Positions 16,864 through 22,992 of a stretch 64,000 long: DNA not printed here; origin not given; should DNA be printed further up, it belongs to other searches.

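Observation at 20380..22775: Six chitobiase/hexosaminidase C-terminal-like repeats in a phage virion protein suggest an Acidobacteria-like host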

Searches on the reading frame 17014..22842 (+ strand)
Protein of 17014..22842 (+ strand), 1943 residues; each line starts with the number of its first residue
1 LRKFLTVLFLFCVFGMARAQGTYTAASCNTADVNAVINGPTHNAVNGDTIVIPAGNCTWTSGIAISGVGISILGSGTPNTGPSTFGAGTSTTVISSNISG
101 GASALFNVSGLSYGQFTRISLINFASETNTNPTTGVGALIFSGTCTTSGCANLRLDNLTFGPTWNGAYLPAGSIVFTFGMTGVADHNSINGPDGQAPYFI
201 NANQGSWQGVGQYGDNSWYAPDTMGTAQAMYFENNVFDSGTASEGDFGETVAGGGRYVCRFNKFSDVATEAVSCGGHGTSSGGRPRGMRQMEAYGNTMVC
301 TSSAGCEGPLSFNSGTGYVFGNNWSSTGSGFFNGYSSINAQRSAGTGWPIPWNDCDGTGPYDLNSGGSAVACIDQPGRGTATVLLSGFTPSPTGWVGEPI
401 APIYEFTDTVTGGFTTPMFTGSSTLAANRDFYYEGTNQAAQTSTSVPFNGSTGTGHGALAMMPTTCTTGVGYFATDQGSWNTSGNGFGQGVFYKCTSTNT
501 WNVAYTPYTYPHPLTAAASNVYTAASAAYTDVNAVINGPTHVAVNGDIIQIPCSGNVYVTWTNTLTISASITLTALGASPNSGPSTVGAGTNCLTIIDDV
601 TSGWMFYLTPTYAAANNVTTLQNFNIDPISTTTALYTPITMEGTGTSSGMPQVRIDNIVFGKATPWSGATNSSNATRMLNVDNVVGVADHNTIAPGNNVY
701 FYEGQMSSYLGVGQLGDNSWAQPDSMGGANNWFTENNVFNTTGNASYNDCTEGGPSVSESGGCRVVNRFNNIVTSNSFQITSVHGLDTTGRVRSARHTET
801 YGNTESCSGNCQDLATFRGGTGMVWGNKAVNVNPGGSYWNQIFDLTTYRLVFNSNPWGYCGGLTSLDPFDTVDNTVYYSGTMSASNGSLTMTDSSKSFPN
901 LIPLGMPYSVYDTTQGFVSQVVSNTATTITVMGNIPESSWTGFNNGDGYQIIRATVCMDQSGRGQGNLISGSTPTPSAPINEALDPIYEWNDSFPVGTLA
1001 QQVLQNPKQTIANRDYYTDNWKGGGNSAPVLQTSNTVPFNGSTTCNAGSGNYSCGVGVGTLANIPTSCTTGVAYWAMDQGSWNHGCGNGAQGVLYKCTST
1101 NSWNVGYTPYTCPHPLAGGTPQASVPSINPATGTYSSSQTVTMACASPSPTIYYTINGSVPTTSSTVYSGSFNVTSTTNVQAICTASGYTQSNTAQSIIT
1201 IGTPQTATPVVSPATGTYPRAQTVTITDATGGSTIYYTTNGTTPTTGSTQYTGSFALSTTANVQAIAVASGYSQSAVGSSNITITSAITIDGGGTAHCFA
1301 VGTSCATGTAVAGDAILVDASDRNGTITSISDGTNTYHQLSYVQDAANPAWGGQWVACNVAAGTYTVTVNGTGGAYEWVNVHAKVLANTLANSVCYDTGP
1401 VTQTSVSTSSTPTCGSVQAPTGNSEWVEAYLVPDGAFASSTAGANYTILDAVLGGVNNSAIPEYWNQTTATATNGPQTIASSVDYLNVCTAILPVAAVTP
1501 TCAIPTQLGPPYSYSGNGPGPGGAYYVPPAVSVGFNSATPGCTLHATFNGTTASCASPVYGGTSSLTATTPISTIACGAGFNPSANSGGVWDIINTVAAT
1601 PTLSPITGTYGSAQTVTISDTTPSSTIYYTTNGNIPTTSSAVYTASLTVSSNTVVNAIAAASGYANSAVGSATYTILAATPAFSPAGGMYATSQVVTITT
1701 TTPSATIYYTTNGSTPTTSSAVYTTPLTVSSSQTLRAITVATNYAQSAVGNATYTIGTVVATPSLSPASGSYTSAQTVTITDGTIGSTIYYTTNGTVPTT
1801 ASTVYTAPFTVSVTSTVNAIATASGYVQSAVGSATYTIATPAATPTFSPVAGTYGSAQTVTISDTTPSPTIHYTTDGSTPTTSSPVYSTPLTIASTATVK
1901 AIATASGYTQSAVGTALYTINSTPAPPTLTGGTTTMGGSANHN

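Call 5: search_protein_families(library=pfam, proteins=[window:17014-22842:+], max_evalue=0.1)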
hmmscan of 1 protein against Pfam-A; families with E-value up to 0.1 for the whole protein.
window:17014-22842:+ (1943 aa): 2 families
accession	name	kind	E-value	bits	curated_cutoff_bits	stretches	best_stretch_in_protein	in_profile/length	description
PF13290.12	CHB_HEX_C_1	-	1.7e-108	355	22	7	1685-1749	1-65/67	Chitobiase/beta-hexosaminidase C-terminal domain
PF13287.12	Fn3_assoc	-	5.4e-77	254.2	23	6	1696-1754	1-59/59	Fn3 associated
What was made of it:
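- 20875..21597 (+): Middle all-beta module of unknown fold (about aa 1288-1528). It was found only in phage-type relatives. No Pfam match (call 5).
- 21598..21774 (+): Seventh, degenerate CHB_HEX_C-like repeat (aa 1529-1587). Pfam counts 7 stretches (call 5).
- On Pfam PF13290 CHB_HEX_C_1: 355 bits against a cut-off of 22, E=1.7e-108, 7 stretches (call 5).
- On GH20 chitobiase / beta-hexosaminidase: Pfam at E<=0.1 finds only PF13290 and PF13287 (call 5).
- Closest known: Pfam PF13290 CHB_HEX_C_1. Same: All seven repeats match, at 355 bits in total against a cut-off of 22 (call 5).
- Checked: The overlapping Fn3_assoc (PF13287) scores E=5e-77 (call 5).
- There is no match to GH28 or pectate-lyase families (call 5). 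No known catalytic motif was matched (call 5).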

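Call 6: search_protein_families(library=phrogs, proteins=[window:17014-22842:+], max_evalue=0.01)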
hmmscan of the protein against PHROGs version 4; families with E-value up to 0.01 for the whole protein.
window:17014-22842:+ (1943 aa): 0 families

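Call 9: search_solved_structures(query=window:17014-22842:+, max_evalue=0.01)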
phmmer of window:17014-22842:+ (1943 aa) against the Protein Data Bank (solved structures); distinct sequences matched with E-value up to 0.01: 0.
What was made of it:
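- On WceF-like glycanases encoded in exopolysaccharide clusters: No PDB sequence hit (call 9).
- There is no sequence match to any CAZy-type Pfam family, PHROG or PDB chain for the beta-helix (calls 5, 6, 9).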

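Call 84: search_protein_families(library=ncbifam, proteins=[window:17014-22842:+], max_evalue=0.01)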
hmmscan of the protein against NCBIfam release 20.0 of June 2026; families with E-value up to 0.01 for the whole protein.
window:17014-22842:+ (1943 aa): 1 family
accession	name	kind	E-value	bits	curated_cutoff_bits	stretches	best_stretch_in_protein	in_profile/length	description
NF042962.1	DUF499_antiphage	equivalog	2e-11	42.6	1200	2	1136-1276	764-896/1025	anti-phage-associated DUF499 domain-containing protein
